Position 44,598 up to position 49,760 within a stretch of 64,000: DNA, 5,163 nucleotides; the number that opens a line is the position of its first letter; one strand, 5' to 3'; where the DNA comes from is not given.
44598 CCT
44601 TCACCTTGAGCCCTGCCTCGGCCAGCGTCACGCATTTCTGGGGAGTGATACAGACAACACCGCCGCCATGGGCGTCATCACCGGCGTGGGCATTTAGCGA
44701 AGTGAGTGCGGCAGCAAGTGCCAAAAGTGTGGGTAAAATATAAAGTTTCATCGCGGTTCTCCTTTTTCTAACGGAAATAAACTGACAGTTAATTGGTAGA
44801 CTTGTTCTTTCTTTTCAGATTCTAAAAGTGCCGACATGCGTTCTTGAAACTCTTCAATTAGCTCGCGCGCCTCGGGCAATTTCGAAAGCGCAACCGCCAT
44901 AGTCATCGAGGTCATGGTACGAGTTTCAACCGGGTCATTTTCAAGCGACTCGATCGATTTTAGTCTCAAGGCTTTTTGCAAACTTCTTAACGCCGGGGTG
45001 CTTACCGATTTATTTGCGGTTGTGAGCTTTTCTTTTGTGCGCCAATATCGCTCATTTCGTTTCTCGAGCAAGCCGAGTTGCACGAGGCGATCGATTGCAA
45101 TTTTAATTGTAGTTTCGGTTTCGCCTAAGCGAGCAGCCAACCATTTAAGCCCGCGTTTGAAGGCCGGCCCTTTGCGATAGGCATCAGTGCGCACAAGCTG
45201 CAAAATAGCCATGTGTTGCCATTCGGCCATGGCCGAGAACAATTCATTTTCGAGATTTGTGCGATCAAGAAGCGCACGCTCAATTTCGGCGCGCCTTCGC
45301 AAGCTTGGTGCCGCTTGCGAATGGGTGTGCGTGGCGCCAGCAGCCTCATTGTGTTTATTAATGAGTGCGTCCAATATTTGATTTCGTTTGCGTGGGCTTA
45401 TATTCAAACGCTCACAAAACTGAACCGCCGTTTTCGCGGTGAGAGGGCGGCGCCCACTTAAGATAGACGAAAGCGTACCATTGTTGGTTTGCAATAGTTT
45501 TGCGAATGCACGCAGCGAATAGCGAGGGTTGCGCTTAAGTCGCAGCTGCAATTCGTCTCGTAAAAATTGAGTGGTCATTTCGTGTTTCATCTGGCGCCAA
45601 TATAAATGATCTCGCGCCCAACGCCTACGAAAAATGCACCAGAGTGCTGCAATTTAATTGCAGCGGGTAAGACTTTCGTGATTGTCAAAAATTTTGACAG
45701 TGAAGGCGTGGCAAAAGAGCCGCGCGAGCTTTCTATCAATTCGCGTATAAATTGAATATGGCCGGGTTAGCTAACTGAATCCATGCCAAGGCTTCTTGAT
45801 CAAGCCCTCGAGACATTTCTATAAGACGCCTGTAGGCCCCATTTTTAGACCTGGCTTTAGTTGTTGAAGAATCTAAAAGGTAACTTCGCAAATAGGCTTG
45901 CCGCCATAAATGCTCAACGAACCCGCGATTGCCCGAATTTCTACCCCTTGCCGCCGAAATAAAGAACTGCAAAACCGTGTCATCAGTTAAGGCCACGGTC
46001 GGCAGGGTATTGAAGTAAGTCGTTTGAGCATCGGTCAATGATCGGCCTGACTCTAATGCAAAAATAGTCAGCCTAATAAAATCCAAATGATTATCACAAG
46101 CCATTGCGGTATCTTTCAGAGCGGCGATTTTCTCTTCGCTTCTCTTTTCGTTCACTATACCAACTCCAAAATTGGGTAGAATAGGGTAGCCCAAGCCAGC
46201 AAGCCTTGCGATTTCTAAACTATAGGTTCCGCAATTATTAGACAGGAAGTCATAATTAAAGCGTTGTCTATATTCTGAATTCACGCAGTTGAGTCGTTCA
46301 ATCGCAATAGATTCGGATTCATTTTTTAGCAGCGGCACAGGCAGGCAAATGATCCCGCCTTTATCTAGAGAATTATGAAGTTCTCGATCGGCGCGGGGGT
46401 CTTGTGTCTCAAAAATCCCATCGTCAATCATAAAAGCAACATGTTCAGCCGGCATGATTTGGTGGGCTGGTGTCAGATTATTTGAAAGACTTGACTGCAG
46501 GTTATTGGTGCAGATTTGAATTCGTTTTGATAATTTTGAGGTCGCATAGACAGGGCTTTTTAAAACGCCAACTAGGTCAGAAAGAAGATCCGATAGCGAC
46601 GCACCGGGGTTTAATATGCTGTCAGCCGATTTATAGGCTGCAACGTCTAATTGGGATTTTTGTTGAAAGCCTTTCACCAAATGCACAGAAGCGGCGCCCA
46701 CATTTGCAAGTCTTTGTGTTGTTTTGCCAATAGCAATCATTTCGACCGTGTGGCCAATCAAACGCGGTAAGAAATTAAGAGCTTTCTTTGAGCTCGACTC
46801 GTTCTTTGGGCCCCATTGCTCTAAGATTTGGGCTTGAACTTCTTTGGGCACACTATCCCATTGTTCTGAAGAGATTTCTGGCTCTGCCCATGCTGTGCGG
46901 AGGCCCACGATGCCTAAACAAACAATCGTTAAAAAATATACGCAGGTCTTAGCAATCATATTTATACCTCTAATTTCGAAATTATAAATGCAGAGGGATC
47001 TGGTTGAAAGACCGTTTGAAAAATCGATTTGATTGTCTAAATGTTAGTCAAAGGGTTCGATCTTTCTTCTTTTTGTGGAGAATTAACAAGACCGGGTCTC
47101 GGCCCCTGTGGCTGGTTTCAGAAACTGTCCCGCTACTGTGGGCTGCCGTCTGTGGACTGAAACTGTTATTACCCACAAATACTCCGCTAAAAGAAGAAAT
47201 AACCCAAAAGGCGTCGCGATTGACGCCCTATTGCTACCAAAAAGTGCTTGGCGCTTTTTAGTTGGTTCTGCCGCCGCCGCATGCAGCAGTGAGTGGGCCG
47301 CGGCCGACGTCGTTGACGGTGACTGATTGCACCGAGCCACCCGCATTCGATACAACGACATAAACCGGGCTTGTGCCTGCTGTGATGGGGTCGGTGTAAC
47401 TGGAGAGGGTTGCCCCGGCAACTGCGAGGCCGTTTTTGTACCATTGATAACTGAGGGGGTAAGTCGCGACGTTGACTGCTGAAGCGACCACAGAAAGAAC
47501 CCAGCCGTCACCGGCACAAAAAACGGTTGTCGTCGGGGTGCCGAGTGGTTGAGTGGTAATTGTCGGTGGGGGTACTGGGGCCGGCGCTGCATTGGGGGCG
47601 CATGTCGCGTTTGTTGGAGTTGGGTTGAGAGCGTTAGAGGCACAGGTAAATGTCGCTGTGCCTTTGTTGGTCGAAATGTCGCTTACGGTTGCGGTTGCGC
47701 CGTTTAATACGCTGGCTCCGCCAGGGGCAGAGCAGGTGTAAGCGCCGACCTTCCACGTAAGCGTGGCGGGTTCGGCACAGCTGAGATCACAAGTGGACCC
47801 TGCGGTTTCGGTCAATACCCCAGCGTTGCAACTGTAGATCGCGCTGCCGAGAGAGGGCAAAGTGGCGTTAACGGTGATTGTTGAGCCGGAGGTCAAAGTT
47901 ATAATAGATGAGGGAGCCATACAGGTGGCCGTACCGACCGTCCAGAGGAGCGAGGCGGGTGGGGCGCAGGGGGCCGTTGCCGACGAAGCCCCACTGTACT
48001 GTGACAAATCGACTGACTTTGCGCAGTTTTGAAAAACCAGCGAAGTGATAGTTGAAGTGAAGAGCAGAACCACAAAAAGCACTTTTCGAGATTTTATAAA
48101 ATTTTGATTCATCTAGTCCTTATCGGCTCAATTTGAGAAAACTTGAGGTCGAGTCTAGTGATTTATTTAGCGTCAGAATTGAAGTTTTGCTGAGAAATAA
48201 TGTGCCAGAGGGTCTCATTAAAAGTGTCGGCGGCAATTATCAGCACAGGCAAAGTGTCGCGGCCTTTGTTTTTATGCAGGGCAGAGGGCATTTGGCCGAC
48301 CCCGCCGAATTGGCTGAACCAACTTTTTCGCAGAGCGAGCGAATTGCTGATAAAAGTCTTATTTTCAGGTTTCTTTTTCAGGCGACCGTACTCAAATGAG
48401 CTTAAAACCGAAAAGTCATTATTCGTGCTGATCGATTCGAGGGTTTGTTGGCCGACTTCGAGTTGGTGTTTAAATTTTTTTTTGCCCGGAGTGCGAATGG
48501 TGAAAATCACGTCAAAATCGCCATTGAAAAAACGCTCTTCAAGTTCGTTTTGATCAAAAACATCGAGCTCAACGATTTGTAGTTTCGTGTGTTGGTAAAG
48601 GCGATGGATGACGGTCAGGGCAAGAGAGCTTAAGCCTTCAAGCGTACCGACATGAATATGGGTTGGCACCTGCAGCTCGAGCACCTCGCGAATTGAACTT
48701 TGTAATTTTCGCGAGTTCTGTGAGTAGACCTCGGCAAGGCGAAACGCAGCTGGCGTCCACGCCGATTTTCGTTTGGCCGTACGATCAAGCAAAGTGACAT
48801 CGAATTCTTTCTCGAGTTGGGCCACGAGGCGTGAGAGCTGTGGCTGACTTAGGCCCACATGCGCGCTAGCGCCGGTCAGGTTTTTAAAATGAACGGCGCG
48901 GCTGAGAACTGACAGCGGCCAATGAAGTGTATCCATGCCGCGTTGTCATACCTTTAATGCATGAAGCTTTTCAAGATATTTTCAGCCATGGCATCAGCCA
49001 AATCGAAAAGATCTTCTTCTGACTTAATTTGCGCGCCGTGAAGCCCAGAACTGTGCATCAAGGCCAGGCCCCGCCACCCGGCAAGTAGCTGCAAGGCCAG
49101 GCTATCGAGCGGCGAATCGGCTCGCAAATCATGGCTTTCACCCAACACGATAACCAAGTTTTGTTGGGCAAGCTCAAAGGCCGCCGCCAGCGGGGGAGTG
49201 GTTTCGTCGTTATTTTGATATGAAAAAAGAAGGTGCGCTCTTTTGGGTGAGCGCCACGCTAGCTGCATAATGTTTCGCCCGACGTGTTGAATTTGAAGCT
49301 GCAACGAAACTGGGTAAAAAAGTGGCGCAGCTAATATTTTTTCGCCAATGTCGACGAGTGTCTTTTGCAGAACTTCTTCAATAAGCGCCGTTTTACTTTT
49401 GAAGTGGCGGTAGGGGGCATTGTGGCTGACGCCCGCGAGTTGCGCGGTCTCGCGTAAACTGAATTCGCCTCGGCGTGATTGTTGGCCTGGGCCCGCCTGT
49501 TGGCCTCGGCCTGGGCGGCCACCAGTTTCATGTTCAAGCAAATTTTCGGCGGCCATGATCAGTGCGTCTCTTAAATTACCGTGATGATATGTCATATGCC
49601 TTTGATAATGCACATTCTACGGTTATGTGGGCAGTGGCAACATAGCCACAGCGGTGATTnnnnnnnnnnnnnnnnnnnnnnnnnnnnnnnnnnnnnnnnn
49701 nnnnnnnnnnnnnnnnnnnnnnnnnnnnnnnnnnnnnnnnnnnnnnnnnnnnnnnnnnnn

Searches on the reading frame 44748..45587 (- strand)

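Call 81: search_protein_families(library=pfam, proteins=[window:44748-45587:-], max_evalue=0.0001)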
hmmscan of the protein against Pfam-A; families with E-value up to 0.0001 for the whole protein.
window:44748-45587:- (279 aa): 2 families
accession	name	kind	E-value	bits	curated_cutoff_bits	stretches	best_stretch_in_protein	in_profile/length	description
PF14394.12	DUF4423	-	4e-33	115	30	1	111-273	9-165/165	Domain of unknown function (DUF4423)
PF01381.28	HTH_3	-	4.6e-06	27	23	0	23-66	10-53/55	Helix-turn-helix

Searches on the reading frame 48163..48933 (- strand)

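Call 81: search_protein_families(library=pfam, proteins=[window:48163-48933:-], max_evalue=0.0001)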
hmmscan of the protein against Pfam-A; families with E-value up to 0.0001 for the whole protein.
window:48163-48933:- (256 aa): 1 family
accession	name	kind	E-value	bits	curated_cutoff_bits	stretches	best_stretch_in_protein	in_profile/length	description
PF00126.33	HTH_1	-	1.9e-10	41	26.6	1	8-63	5-59/60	Bacterial regulatory helix-turn-helix protein, lysR family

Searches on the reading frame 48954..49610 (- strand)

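Call 81: search_protein_families(library=pfam, proteins=[window:48954-49610:-], max_evalue=0.0001)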
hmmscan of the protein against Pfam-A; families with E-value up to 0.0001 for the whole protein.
window:48954-49610:- (218 aa): 1 family
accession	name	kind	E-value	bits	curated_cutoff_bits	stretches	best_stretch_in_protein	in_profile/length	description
PF00440.29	TetR_N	-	1.2e-05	25.4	24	1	50-80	17-47/47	Bacterial regulatory proteins, tetR family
